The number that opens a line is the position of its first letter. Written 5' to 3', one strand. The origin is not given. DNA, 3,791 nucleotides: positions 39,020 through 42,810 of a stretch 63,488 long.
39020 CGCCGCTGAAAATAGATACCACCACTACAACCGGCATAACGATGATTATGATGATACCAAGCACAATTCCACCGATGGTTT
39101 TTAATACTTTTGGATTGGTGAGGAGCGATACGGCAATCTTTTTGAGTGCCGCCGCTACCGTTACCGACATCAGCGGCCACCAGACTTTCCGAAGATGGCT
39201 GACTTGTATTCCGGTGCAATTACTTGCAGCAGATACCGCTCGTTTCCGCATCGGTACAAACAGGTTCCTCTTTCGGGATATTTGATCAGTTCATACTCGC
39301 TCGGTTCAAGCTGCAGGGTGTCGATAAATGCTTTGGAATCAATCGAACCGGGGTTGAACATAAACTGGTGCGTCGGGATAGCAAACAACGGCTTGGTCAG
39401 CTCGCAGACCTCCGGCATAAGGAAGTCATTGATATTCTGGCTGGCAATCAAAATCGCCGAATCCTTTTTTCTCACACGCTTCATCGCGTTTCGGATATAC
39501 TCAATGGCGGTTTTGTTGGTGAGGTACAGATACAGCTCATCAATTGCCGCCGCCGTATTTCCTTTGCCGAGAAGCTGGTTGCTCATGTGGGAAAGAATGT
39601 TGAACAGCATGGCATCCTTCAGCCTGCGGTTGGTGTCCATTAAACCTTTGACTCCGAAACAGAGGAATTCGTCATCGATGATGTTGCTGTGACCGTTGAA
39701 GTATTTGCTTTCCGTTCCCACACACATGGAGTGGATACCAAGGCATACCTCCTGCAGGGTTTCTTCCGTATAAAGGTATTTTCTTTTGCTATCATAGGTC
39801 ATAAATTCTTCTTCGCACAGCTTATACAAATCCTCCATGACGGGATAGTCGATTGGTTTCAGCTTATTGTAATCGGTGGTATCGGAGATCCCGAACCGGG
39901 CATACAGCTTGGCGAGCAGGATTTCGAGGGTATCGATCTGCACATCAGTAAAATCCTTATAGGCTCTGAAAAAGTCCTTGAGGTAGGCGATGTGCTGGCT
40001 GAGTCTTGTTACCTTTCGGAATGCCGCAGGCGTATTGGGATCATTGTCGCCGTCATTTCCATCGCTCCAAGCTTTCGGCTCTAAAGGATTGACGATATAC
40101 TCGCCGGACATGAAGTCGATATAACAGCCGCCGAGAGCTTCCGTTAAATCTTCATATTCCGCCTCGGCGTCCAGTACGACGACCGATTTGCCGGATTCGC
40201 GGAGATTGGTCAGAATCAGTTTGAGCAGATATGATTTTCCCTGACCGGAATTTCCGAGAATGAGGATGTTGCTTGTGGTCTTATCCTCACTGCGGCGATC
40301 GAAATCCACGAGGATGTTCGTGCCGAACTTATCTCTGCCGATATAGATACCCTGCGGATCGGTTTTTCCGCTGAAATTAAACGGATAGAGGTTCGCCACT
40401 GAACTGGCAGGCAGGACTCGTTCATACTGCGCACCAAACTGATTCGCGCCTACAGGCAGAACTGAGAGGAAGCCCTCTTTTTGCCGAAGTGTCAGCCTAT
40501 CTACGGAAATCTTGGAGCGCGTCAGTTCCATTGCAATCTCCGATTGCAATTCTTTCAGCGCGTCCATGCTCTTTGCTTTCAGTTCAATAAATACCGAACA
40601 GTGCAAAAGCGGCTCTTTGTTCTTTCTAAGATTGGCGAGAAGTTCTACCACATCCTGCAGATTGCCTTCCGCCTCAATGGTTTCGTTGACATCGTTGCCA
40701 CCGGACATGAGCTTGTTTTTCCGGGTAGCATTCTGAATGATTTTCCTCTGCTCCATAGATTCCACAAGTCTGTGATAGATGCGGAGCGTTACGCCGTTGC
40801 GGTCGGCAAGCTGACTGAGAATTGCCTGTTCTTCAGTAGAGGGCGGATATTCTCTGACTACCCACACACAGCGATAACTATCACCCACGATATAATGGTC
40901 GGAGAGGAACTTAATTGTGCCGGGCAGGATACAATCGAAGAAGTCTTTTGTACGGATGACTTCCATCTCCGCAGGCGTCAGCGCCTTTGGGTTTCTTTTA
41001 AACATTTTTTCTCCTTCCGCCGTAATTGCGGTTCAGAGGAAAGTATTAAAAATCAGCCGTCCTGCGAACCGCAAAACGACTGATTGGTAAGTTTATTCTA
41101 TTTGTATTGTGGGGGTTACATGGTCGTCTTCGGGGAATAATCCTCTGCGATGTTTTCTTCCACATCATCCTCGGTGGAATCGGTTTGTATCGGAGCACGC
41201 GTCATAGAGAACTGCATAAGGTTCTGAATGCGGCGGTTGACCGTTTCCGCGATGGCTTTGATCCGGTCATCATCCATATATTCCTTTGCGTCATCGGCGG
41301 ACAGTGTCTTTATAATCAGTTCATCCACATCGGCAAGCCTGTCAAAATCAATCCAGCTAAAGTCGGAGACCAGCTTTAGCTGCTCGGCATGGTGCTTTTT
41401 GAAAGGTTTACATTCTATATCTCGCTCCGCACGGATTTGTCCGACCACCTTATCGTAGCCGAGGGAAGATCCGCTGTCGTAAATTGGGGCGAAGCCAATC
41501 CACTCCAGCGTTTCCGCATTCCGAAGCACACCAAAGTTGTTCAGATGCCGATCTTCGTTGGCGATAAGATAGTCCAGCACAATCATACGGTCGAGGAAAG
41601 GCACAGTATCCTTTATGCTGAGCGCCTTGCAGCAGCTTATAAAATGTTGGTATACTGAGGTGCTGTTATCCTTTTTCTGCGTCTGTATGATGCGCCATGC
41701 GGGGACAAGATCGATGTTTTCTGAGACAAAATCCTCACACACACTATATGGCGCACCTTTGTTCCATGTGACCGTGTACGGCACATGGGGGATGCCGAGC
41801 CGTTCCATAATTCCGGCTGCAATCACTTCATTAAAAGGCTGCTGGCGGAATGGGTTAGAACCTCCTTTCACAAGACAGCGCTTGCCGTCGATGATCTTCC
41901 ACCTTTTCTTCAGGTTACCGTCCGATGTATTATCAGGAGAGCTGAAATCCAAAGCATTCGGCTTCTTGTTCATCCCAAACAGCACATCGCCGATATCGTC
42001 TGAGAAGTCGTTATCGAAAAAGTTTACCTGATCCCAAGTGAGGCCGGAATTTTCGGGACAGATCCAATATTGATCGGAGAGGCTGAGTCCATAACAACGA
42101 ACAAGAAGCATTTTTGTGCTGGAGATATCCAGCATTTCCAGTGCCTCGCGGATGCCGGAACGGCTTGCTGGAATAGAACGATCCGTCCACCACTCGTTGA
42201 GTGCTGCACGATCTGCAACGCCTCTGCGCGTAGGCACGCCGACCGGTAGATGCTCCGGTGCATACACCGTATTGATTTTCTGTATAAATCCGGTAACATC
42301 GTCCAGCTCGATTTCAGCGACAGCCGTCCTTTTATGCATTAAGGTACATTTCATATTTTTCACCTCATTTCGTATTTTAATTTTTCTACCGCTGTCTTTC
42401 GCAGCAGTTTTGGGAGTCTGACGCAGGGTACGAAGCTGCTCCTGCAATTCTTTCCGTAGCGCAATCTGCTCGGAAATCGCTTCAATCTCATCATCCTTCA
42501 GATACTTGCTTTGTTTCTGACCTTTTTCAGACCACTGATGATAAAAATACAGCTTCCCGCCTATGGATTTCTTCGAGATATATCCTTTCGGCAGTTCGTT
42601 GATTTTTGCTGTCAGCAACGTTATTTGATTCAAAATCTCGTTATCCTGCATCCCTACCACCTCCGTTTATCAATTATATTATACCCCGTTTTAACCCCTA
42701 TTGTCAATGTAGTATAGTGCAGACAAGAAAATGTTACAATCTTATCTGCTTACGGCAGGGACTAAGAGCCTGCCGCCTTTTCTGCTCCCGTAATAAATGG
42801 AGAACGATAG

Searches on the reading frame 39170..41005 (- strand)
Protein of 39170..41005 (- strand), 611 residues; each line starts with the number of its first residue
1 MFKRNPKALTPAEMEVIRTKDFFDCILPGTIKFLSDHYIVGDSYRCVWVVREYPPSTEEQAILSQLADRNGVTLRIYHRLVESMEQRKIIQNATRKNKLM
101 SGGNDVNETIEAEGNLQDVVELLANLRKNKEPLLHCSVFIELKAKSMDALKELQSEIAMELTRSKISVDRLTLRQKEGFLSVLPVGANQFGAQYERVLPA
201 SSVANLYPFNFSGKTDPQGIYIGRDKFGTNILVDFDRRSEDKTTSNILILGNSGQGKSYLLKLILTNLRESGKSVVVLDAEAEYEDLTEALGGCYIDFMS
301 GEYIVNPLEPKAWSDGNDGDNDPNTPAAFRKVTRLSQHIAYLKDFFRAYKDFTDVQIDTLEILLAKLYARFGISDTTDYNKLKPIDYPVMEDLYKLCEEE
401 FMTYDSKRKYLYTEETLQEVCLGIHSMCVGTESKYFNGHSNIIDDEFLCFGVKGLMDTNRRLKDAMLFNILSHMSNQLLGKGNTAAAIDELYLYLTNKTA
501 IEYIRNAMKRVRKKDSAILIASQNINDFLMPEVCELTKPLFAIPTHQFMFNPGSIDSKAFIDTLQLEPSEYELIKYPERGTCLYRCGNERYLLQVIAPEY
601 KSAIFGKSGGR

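Call 82: search_protein_families(library=padloc, proteins=[window:39170-41005:-], max_evalue=0.00001)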
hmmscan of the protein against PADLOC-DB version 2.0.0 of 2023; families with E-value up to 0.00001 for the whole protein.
window:39170-41005:- (611 aa): 2 families
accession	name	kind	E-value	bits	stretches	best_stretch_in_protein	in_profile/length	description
PDLC04140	mad8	-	2.1e-14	51.7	1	222-597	6-299/314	mads_8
PDLC04103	HerA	-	2.2e-06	24.3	1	248-289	176-217/579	-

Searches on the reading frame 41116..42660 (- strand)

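Call 82: search_protein_families(library=padloc, proteins=[window:41116-42660:-], max_evalue=0.00001)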
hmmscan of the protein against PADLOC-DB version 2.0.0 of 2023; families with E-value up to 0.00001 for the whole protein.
window:41116-42660:- (514 aa): 6 families
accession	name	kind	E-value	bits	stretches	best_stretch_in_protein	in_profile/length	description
PDLC04340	PDC-M03A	-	1.2e-20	72.2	1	248-406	19-177/280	-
PDLC04344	PDC-M03A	-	9.7e-16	56.1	1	248-403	22-195/305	-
PDLC04342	PDC-M03A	-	2.2e-12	45.1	1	247-403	20-197/299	-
PDLC04339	PDC-M03A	-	1.4e-09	35.7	1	355-400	137-178/293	-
PDLC04345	PDC-M03A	-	3.4e-09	34.4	1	346-409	138-202/302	-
PDLC04341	PDC-M03A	-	2e-07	28.8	0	358-404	151-197/294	-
